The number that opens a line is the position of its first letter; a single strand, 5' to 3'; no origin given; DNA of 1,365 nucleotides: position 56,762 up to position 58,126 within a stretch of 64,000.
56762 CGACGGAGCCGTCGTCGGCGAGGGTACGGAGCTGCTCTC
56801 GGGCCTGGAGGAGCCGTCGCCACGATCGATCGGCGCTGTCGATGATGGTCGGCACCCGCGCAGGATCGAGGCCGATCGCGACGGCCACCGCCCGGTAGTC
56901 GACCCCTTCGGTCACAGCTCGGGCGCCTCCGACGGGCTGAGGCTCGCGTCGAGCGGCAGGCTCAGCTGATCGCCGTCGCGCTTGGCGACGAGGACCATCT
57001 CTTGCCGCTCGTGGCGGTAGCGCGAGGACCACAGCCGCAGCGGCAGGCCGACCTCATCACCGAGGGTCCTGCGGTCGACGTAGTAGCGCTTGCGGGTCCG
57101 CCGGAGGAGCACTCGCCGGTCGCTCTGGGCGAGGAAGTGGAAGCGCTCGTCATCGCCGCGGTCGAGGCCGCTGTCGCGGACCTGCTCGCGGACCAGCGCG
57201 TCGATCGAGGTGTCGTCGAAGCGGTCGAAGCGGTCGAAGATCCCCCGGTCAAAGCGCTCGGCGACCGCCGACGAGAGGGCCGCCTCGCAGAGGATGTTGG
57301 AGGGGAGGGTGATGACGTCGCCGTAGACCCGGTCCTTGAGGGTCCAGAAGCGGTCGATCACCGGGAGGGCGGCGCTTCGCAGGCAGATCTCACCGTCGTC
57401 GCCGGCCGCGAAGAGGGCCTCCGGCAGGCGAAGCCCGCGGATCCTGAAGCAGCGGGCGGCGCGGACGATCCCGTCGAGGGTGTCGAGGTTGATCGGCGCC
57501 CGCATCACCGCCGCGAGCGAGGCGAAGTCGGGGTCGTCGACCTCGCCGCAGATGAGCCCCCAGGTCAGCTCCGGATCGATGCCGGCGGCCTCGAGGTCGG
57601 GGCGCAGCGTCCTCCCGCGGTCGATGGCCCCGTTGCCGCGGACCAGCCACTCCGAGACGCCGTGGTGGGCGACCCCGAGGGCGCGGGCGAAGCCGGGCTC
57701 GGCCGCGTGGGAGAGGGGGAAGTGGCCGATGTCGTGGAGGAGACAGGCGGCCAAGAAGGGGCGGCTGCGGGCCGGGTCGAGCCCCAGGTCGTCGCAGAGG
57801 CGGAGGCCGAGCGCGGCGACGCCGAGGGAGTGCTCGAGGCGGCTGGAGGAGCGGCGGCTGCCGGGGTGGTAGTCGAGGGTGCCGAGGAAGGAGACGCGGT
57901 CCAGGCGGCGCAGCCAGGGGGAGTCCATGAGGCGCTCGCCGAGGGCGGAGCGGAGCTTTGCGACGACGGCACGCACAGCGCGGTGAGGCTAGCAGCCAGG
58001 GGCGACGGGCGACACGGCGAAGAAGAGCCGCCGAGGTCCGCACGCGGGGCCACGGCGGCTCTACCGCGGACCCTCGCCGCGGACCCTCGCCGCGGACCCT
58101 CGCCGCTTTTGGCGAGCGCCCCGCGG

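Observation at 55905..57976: Translationally coupled HD-domain + nucleotidyltransferase gene pair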

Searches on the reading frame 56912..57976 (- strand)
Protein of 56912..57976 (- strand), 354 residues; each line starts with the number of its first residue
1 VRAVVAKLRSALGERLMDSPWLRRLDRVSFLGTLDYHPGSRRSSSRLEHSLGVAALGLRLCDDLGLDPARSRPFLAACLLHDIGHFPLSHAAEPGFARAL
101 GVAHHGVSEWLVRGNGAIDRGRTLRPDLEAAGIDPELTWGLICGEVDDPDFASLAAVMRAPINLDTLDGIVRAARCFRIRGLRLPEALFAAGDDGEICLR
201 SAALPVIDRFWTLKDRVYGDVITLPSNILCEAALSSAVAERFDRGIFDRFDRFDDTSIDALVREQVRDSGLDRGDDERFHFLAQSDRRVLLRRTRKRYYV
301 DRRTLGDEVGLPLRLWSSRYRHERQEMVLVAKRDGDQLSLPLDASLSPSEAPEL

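Call 6: search_protein_families(library=pfam, proteins=[window:56912-57976:-], max_evalue=0.1)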
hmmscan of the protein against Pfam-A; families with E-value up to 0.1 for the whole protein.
window:56912-57976:- (354 aa): 2 families
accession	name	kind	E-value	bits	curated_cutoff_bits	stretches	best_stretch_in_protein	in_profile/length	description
PF01966.28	HD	-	7.5e-09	36.3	22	1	46-93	1-46/116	HD domain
PF08668.18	HDOD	-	0.0028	17.6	22.9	1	45-99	94-146/196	HDOD domain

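Call 7: search_protein_families(library=ncbifam, proteins=[window:56912-57976:-], max_evalue=0.1)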
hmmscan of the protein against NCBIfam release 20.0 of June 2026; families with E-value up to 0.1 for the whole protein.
window:56912-57976:- (354 aa): 11 families
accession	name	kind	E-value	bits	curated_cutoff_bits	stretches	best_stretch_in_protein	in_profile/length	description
NF002829.0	PRK03007.1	equivalog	1.3e-07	30.9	385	1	15-94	39-112/425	deoxyguanosinetriphosphate triphosphohydrolase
TIGR00277.1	HDIG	domain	0.00014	21.7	27.6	1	46-85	5-41/84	HDIG domain-containing metalloprotein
TIGR01353.1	dGTP_triPase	subfamily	0.00018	21.2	152.35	1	40-93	33-94/389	dGTP triphosphohydrolase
NF041026.1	antiphage_dGTPase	exception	0.0025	17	400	1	45-94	52-109/425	anti-phage deoxyguanosine triphosphatase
TIGR03276.1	Phn-HD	hypoth_equivalog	0.0073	15.9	214.6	1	68-108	40-79/179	phosphonate degradation HD-domain oxygenase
NF003701.1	PRK05318.1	subfamily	0.0082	15.1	383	1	44-93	52-110/426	anti-phage deoxyguanosine triphosphatase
NF002326.0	PRK01286.1-1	equivalog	0.011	15.1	390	1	45-94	68-114/379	deoxyguanosinetriphosphate triphosphohydrolase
NF003429.0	PRK04926.1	equivalog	0.022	13.6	405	0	15-93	38-129/500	dGTPase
NF009344.0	PRK12705.1-1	equivalog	0.027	13.1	831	1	40-85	382-424/572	hypothetical protein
TIGR03319.1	RNase_Y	equivalog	0.028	12.9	454.35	1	27-85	313-366/514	ribonuclease Y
NF053512.1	nitric_RR_NosR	exception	0.071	12.1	400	0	42-90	188-236/422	response regulator c-di-GMP phosphodiesterase, NosR family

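Call 8: search_protein_families(library=padloc, proteins=[window:56912-57976:-], max_evalue=0.1)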
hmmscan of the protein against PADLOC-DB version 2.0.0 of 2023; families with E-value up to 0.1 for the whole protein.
window:56912-57976:- (354 aa): 3 families
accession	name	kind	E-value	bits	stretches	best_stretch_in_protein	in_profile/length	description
PDLC02374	dGTPase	-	3.7e-08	31.1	1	15-94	47-120/395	-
PDLC01254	Cas3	-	0.024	12.9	1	47-84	10-43/164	CAS-I; effector_G3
PDLC00940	Cas3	-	0.034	12.3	1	48-84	3-43/178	CRISPR-associated endonuclease Cas3-HD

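Call 9: search_solved_structures(query=window:56912-57976:-, max_evalue=1, show_alignments=2)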
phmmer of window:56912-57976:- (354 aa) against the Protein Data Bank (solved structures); distinct sequences matched with E-value up to 1: 30.
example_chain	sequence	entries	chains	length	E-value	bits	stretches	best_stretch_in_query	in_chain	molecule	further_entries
2hek_A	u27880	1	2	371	1.5e-06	31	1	12-113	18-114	Hypothetical protein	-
2q14_A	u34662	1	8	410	3.8e-05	26.4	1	17-113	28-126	Phosphohydrolase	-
9mr6_A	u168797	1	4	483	0.00095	21.8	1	16-93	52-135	HD domain-containing protein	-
5ao1_A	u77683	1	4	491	0.0022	20.6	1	14-96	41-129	DEOXYNUCLEOSIDE TRIPHOSPHATE TRIPHOSPHOHYDROLASE SAMHD1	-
8gb1_A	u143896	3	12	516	0.0024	20.5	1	14-96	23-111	Deoxynucleoside triphosphate triphosphohydrolase SAMHD1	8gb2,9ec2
6txc_A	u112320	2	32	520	0.0024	20.4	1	14-96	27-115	Deoxynucleoside triphosphate triphosphohydrolase SAMHD1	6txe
4q7h_A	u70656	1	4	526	0.0024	20.4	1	14-96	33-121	Deoxynucleoside triphosphate triphosphohydrolase SAMHD1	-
3u1n_A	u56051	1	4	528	0.0025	20.4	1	14-96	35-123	SAM domain and HD domain-containing protein 1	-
6u6x_A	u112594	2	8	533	0.0025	20.4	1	14-96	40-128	Deoxynucleoside triphosphate triphosphohydrolase SAMHD1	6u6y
6u6z_A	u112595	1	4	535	0.0025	20.4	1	14-96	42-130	Deoxynucleoside triphosphate triphosphohydrolase SAMHD1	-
4mz7_A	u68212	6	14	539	0.0025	20.4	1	14-96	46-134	Deoxynucleoside triphosphate triphosphohydrolase SAMHD1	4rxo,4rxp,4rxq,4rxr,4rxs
5ao3_A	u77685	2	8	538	0.0025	20.4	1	14-96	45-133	DEOXYNUCLEOSIDE TRIPHOSPHATE TRIPHOSPHOHYDROLASE SAMHD1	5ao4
4bzc_A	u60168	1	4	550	0.0026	20.3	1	14-96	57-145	DEOXYNUCLEOSIDE TRIPHOSPHATE TRIPHOSPHOHYDROLASE SAMHD1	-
5ao0_A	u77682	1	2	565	0.0027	20.3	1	14-96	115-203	DEOXYNUCLEOSIDE TRIPHOSPHATE TRIPHOSPHOHYDROLASE SAMHD1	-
2o6i_A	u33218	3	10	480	0.0027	20.3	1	16-95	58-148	HD domain protein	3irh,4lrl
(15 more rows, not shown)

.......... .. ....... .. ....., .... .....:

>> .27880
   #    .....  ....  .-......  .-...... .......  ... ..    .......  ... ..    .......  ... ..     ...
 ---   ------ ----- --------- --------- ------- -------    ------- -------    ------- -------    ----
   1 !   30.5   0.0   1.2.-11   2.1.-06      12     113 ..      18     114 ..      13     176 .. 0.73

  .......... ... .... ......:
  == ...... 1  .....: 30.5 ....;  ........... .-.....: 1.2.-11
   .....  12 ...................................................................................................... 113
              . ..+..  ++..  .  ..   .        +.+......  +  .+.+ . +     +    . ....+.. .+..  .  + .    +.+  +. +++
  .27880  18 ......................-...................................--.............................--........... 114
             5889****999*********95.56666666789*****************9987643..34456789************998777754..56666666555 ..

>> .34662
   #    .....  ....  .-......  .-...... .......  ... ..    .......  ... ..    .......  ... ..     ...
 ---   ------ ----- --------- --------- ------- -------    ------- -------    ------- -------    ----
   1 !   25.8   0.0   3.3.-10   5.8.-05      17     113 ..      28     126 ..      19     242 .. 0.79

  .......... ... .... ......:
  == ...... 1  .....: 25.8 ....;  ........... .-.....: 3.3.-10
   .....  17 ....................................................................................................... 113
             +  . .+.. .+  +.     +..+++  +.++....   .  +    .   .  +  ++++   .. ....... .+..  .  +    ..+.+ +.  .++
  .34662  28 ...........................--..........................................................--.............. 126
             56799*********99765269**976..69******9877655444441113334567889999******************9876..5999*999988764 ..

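Call 11: search_protein_families(library=phrogs, proteins=[window:56912-57976:-], max_evalue=0.1)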
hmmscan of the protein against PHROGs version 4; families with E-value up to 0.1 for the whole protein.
window:56912-57976:- (354 aa): 3 families
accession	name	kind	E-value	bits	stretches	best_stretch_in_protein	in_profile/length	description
phrog_21998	-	unknown function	0.031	13.7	1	15-95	33-118/451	-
phrog_5889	-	unknown function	0.043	14.2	1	33-83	57-112/242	-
phrog_34909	-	unknown function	0.063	14.4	0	115-137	5-30/43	-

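Call 13: find_homologous_proteins(query=window:56912-57976:-)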
Query window:56912-57976:- (354 aa): 178 proteins with E <= 0.001 among 8000 candidates; the best 120 are listed.
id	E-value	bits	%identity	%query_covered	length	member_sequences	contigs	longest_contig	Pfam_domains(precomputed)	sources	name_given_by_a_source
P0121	8.5e-220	747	99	95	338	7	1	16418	PF01966.29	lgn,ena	-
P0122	2.7e-207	706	94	95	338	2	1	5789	PF01966.29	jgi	-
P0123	3.2e-181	620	81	99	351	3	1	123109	PF01966.29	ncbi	ncbi:MAG: HD domain-containing protein [Nannocystaceae bacterium]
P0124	6.6e-179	613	78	100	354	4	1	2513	PF01966.29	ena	-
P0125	7.3e-177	606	79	100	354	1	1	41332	PF01966.29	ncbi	-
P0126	1.5e-157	543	73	99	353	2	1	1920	PF01966.29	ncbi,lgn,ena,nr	ncbi:MAG: HD domain-containing protein [Myxococcales bacterium]|nr:HD domain-containing protein [Myx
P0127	8.3e-150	517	68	99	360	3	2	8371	PF01966.29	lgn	-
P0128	8.4e-147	507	68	99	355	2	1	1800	PF01966.29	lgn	-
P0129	9.5e-143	494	66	99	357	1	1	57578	PF01966.29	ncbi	ncbi:MAG: HD domain-containing protein [Nannocystaceae bacterium]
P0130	1.5e-133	464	62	100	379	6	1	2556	PF01966.29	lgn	-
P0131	1.5e-128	447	63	100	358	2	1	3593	PF01966.29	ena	-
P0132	1.4e-124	434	61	94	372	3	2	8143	PF01966.29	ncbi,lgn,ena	-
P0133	8.5e-123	428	59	95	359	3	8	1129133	PF01966.29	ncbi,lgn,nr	ncbi:MAG: HD domain-containing protein [Nannocystis sp.]|nr:HD domain-containing protein [Nannocysti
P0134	4.1e-120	419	61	96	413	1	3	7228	PF01966.29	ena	-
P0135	1.7e-118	414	59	96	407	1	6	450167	PF01966.29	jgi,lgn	jgi:hypothetical protein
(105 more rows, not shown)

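Call 30: search_solved_structures(query=A2, max_evalue=1, show_alignments=3)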
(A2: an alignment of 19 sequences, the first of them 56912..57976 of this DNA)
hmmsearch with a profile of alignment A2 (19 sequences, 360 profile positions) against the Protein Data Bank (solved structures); distinct sequences matched with E-value up to 1: 47.
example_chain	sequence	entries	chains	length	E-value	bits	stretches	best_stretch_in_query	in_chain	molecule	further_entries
2hek_A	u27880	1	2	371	3.4e-11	46.1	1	16-255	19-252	Hypothetical protein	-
2q14_A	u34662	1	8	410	8.9e-11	44.8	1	18-146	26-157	Phosphohydrolase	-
2o6i_A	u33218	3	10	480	3.8e-10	42.7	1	13-178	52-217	HD domain protein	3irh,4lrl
9mr6_A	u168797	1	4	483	1.8e-06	30.6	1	19-96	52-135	HD domain-containing protein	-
9vwa_A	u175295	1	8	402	7.9e-06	28.5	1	18-97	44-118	Deoxyguanosinetriphosphate triphosphohydrolase-like protein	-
7lwz_B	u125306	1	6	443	2.4e-05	26.9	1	46-100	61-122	Deoxyguanosinetriphosphate triphosphohydrolase-like protein 1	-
9p8w_A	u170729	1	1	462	7e-05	25.3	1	42-100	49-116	Deoxyguanosinetriphosphate triphosphohydrolase-like protein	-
5ao1_A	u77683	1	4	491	8.5e-05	25.1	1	18-100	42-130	DEOXYNUCLEOSIDE TRIPHOSPHATE TRIPHOSPHOHYDROLASE SAMHD1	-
8gb1_A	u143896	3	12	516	9.2e-05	25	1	18-100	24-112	Deoxynucleoside triphosphate triphosphohydrolase SAMHD1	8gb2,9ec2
6txc_A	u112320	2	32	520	9.3e-05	24.9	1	18-100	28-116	Deoxynucleoside triphosphate triphosphohydrolase SAMHD1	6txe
6u6x_A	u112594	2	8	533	9.7e-05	24.9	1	18-100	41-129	Deoxynucleoside triphosphate triphosphohydrolase SAMHD1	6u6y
3u1n_A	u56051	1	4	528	9.8e-05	24.9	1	18-100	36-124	SAM domain and HD domain-containing protein 1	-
6u6z_A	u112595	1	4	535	9.9e-05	24.9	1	18-100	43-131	Deoxynucleoside triphosphate triphosphohydrolase SAMHD1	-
5ao3_A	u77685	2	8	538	0.0001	24.9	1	18-100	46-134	DEOXYNUCLEOSIDE TRIPHOSPHATE TRIPHOSPHOHYDROLASE SAMHD1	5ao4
4bzc_A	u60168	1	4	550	0.0001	24.8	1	18-100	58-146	DEOXYNUCLEOSIDE TRIPHOSPHATE TRIPHOSPHOHYDROLASE SAMHD1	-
9p8t_A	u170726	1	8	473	0.44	12.9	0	61-101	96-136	DNTP triphosphohydrolase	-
9p8s_A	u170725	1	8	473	0.45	12.8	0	61-101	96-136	DNTP triphosphohydrolase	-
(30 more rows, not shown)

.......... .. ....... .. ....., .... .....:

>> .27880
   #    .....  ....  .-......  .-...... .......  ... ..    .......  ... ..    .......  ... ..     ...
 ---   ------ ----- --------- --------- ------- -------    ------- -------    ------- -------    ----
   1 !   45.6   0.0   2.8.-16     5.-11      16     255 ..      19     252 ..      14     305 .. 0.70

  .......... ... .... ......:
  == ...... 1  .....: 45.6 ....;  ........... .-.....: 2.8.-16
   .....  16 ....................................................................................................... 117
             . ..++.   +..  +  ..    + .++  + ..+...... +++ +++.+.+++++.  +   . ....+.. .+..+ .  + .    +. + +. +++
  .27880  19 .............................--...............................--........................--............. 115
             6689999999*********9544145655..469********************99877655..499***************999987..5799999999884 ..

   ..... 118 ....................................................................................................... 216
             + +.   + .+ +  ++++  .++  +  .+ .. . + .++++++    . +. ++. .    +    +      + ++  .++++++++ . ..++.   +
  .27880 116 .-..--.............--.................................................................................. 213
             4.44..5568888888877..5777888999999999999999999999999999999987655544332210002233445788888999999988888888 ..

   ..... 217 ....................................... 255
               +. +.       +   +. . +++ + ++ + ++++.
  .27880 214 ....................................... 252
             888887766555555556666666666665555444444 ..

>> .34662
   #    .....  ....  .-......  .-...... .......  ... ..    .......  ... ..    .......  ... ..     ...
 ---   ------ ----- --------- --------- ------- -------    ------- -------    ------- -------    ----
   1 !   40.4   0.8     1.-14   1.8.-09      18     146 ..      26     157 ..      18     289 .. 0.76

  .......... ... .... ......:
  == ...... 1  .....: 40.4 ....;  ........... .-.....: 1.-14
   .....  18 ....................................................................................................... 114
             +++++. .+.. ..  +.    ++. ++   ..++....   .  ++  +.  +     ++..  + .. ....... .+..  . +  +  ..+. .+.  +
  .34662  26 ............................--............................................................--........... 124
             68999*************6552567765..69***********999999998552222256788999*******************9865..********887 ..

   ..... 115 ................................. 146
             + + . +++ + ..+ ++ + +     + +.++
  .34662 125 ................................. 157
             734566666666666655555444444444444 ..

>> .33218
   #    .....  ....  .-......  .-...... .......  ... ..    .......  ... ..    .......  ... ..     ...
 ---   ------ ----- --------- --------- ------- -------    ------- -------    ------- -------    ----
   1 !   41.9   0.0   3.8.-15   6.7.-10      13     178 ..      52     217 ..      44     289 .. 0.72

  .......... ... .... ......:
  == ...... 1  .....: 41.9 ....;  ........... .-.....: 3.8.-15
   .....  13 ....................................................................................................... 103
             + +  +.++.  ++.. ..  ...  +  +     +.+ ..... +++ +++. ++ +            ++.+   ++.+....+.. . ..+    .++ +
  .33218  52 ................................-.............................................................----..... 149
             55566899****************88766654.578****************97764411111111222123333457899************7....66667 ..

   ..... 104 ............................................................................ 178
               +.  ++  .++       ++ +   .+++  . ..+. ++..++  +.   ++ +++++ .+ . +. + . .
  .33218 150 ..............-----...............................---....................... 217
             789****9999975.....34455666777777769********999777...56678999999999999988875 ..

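Call 51: predict_structure(alignment_id=A2)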
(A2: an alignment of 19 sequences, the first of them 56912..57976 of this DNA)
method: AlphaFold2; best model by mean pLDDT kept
length: 354 residues; sequences in the alignment: 19
mean_pLDDT: 90.9   pTM: 0.89
mean pLDDT of the five models: 90.9, 90.7, 90.2, 89.8, 89.0
residues with pLDDT >= 90: 290; 70-90: 40; 50-70: 10; < 50: 14
segments of 3 or more residues with pLDDT < 50: 341-354
pLDDT, mean of each block of 10 residues (from residue 1): 96 97 96 96 95 98 97 99 89 91 96 96 97 98 96 96 96 95 93 95 96 93 92 92 94 95 94 91 76 85 94 96 86 66 43 37
secondary structure, 60 per line:
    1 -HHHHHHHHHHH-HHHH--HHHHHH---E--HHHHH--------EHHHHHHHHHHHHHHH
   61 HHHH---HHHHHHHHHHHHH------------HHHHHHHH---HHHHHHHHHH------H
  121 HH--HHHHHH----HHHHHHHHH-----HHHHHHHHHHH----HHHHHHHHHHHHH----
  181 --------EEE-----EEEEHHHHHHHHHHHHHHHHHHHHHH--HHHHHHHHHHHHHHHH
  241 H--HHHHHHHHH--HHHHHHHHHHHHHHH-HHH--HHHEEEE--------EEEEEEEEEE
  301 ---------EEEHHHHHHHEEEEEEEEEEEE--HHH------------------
elements in order: H2-12 H14-17 H20-25 H32-36 H46-64 H68-80 H93-100 H104-113 H125-130 H135-143 H149-159 H164-176 E189-191 E197-200 H201-222 H225-241 H244-252 H255-269 E279-282 E291-300 E310-312 H313-319 E320-331

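Call 55: fold_search(model_id=the predicted structure, library=pdb)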
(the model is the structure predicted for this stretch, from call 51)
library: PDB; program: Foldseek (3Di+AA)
matches with E <= 10: 455; with E <= 0.001: 196
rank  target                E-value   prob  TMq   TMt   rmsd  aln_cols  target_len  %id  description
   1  2q14_A                4.8e-10  1.00  0.60  0.53   7.4       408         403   16  Crystal structure of Phosphohydrolase (BT4208) from Bacteroides thetaiotaomicron VPI-5482 at 2.20 A resolution (released 2007-06-12)
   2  2q14_C                4.8e-10  1.00  0.59  0.52   7.4       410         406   15  Crystal structure of Phosphohydrolase (BT4208) from Bacteroides thetaiotaomicron VPI-5482 at 2.20 A resolution (released 2007-06-12)
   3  2o6i_A                3.1e-09  1.00  0.67  0.56   5.5       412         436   15  Structure of an Enterococcus Faecalis HD Domain Phosphohydrolase (released 2006-12-19)
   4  3irh_A                3.7e-09  1.00  0.64  0.52   5.2       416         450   14  Structure of an Enterococcus Faecalis HD-domain protein complexed with dGTP and dATP (released 2009-09-22)
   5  2hek_A                4.5e-09  1.00  0.65  0.63   5.2       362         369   17  Crystal structure of O67745, a hypothetical protein from Aquifex aeolicus at 2.0 A resolution. (released 2006-07-04)
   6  3irh_C                4.5e-09  1.00  0.65  0.52   5.5       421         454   14  Structure of an Enterococcus Faecalis HD-domain protein complexed with dGTP and dATP (released 2009-09-22)
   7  4lrl_B                6.0e-09  1.00  0.65  0.53   5.8       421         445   15  Structure of an Enterococcus Faecalis HD-domain protein complexed with dGTP and dTTP (released 2013-11-20)
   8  2q14_D                6.3e-09  1.00  0.58  0.52   7.7       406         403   16  Crystal structure of Phosphohydrolase (BT4208) from Bacteroides thetaiotaomicron VPI-5482 at 2.20 A resolution (released 2007-06-12)
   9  2q14_H                8.7e-09  1.00  0.56  0.50   8.3       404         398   16  Crystal structure of Phosphohydrolase (BT4208) from Bacteroides thetaiotaomicron VPI-5482 at 2.20 A resolution (released 2007-06-12)
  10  4lrl_C                1.2e-08  1.00  0.65  0.52   5.5       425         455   14  Structure of an Enterococcus Faecalis HD-domain protein complexed with dGTP and dTTP (released 2013-11-20)
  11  4lrl_D                1.2e-08  1.00  0.66  0.54   5.2       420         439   15  Structure of an Enterococcus Faecalis HD-domain protein complexed with dGTP and dTTP (released 2013-11-20)
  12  4lrl_A                1.3e-08  1.00  0.64  0.52   6.5       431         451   14  Structure of an Enterococcus Faecalis HD-domain protein complexed with dGTP and dTTP (released 2013-11-20)
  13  2q14_B                1.5e-08  1.00  0.58  0.52   7.7       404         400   16  Crystal structure of Phosphohydrolase (BT4208) from Bacteroides thetaiotaomicron VPI-5482 at 2.20 A resolution (released 2007-06-12)
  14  8qxm_C                1.6e-08  1.00  0.59  0.49   7.3       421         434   18  Cryo-EM structure of tetrameric human SAMHD1 State III - Relaxed (released 2024-05-15)
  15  5ao1_B                1.7e-08  1.00  0.58  0.47   7.1       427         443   17  Crystal structure of human SAMHD1 (amino acid residues 115-583) bound to ddGTP (released 2015-10-14)
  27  2o6i_B                2.9e-08  1.00  0.59  0.50   4.5       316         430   17  Structure of an Enterococcus Faecalis HD Domain Phosphohydrolase (released 2006-12-19)
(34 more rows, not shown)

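Call 108: find_related_loci(query=A7, collection=metagenome_contigs, flank=3000)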
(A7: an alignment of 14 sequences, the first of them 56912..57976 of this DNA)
Query A7 (354 aa) in metagenome_contigs; peptide patterns used: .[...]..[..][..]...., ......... (x = any residue, [..] = any of these).
600 stretches matched a pattern (row limit reached: there are more); 516 encode a relative of the query (tblastn E <= 1e-3); the best 80 are kept; 80 distinct loci.
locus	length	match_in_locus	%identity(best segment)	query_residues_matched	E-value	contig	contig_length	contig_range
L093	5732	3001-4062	95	1-354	0e+0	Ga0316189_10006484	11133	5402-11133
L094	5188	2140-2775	33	12-228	2e-36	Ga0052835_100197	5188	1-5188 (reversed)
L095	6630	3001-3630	34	12-225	3e-30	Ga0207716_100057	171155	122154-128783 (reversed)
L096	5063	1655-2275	30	12-223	8e-26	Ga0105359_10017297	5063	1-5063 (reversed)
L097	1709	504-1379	28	22-293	6e-23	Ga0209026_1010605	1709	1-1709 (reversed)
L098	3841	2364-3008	29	16-231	4e-22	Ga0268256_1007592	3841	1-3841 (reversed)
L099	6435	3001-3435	37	15-174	6e-20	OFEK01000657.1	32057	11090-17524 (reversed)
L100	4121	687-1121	35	15-174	6e-19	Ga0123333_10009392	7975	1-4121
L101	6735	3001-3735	28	10-264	5e-18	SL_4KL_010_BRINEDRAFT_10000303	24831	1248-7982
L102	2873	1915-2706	26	7-264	2e-17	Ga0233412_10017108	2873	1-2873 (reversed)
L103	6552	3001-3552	33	16-175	3e-17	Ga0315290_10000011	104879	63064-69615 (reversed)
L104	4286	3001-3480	32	8-172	2e-15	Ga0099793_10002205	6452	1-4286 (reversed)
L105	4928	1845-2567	28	14-263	4e-15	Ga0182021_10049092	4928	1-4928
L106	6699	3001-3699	30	7-240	7e-15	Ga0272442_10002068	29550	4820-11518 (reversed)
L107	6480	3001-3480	32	8-172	1e-14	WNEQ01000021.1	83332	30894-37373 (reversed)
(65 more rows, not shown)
